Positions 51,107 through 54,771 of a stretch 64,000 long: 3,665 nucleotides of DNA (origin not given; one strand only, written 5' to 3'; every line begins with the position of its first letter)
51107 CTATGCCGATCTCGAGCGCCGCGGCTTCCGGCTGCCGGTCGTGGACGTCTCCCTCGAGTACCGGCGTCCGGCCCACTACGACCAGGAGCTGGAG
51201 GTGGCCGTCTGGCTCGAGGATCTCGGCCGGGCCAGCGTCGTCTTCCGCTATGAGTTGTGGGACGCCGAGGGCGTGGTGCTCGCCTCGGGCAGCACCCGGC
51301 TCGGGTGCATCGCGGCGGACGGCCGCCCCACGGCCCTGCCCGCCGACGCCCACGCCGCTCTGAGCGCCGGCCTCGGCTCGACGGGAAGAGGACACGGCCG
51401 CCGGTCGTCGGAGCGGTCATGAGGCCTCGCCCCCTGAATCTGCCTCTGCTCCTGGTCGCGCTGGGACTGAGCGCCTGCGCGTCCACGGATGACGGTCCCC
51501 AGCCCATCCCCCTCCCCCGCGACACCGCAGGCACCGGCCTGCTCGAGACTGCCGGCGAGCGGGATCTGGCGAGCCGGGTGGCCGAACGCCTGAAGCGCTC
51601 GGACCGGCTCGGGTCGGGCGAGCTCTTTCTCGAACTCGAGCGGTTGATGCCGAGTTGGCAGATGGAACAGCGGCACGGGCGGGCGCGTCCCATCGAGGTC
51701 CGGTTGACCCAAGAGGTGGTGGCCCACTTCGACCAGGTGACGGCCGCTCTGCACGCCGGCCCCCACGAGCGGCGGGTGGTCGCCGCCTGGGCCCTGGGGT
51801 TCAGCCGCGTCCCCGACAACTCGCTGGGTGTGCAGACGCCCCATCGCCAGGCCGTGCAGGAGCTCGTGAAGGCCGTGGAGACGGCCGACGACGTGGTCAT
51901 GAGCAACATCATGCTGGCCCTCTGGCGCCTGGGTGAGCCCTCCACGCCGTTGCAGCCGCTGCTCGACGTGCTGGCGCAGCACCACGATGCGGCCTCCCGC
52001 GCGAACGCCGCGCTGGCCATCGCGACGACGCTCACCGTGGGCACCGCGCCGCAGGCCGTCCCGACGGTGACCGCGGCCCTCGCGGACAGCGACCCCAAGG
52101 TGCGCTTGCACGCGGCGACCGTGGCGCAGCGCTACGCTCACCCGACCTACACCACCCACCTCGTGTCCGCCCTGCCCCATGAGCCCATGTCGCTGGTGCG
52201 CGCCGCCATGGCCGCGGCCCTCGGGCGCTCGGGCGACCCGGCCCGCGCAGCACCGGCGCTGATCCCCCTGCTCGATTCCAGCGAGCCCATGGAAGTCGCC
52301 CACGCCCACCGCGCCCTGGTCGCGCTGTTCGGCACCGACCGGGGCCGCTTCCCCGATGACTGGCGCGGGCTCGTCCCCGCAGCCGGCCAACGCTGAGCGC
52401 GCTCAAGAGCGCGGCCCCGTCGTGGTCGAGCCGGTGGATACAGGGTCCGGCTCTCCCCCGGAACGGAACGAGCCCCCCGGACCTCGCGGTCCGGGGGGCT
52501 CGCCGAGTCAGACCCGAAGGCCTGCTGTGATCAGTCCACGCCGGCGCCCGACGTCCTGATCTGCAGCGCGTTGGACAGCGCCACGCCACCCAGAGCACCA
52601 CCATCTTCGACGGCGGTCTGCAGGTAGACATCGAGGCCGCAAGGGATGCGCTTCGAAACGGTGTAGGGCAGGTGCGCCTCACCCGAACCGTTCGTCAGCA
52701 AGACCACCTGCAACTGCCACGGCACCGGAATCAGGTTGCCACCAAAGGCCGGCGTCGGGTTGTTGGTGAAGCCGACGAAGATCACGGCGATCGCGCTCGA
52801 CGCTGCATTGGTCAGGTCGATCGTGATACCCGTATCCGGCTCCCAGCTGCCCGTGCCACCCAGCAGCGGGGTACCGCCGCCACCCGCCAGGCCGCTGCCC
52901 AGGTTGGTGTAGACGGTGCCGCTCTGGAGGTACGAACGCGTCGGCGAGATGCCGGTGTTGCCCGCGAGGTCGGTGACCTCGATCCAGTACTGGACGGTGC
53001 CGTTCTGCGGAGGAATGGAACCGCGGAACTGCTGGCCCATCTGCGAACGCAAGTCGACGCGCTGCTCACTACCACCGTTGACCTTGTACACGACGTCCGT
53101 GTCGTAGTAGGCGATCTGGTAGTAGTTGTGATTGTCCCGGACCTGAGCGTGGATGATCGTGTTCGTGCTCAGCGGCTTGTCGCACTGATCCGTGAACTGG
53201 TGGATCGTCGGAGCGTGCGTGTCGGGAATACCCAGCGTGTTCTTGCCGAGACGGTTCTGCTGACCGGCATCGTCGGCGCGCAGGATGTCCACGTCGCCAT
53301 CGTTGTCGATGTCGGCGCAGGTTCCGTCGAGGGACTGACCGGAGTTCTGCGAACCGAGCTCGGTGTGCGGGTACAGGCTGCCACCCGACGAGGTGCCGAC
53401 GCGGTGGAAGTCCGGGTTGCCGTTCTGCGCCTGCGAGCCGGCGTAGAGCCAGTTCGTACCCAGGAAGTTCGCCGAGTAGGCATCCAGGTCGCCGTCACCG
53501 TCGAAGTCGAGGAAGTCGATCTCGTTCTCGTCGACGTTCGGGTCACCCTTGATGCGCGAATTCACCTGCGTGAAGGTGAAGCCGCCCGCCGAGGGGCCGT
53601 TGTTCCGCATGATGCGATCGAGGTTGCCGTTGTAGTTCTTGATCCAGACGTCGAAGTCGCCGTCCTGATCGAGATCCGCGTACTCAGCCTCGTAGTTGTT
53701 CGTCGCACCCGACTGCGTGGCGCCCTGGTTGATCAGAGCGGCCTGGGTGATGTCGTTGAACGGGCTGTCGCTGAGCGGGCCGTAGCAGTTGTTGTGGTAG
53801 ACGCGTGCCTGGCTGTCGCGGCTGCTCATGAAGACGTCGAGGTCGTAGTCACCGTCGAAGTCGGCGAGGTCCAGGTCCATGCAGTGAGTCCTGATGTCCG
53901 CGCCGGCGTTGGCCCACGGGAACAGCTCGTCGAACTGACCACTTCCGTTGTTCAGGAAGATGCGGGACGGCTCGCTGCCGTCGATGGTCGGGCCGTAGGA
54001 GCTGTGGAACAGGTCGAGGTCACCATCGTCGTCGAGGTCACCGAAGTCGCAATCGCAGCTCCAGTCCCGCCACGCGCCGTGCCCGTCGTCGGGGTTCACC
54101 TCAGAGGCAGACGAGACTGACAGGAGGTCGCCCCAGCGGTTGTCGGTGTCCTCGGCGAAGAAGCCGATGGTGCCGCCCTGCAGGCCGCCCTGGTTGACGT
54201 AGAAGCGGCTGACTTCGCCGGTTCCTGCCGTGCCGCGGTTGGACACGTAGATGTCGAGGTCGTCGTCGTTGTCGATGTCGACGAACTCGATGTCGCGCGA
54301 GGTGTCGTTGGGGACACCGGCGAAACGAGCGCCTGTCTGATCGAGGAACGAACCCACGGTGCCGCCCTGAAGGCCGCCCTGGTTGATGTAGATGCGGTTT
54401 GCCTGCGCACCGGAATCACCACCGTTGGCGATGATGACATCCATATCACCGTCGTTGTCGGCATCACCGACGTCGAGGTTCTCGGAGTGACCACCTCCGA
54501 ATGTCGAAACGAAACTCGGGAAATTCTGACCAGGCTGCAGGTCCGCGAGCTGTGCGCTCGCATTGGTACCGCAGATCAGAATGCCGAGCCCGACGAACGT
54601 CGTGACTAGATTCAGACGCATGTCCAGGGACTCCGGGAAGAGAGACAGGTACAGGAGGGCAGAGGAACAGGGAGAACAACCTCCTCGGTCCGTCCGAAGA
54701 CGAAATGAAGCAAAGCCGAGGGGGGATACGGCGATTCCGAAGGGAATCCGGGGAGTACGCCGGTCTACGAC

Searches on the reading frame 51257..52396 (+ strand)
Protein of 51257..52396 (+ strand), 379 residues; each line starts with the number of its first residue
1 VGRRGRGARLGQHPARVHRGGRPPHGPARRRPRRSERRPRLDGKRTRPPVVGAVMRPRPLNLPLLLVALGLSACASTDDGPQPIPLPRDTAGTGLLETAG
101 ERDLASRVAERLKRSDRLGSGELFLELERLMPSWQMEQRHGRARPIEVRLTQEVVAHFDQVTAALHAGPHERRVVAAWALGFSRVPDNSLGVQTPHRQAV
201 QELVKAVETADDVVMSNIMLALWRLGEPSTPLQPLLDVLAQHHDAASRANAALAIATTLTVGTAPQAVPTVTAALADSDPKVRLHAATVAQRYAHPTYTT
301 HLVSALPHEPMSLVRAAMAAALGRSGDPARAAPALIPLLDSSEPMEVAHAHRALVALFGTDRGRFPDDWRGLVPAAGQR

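Call 49: search_protein_families(library=pfam, proteins=[window:51257-52396:+], max_evalue=0.0001)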
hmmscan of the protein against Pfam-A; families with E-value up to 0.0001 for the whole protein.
window:51257-52396:+ (379 aa): 1 family
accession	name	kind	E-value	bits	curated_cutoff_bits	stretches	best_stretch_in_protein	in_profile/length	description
PF13646.12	HEAT_2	-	3e-22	79.1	27.7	3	233-323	2-88/88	HEAT repeats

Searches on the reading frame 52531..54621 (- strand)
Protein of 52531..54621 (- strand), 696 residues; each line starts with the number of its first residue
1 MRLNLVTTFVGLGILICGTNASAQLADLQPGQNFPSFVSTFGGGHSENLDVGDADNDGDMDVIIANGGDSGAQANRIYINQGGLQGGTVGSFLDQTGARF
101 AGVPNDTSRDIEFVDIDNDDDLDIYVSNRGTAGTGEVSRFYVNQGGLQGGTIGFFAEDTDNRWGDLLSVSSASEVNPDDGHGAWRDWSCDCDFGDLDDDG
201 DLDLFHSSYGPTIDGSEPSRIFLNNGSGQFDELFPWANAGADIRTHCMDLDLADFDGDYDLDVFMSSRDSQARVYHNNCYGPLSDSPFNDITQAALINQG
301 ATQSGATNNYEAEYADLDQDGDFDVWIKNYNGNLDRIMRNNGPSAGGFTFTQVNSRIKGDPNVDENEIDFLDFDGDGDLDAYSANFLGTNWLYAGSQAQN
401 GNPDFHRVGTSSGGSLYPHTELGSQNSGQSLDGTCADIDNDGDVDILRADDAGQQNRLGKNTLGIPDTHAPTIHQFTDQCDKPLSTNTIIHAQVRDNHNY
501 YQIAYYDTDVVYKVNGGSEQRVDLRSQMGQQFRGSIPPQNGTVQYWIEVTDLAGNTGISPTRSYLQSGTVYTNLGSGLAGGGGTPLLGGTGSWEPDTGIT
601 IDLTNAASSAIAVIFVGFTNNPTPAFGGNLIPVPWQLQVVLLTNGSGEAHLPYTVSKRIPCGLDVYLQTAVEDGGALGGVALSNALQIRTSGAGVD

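Call 49: search_protein_families(library=pfam, proteins=[window:52531-54621:-], max_evalue=0.0001)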
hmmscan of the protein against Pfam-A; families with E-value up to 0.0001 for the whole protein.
window:52531-54621:- (696 aa): 1 family
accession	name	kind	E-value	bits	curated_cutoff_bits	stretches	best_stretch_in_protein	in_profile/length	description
PF13517.12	FG-GAP_3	-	4.3e-21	75.7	26.9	4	195-264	1-60/61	FG-GAP-like repeat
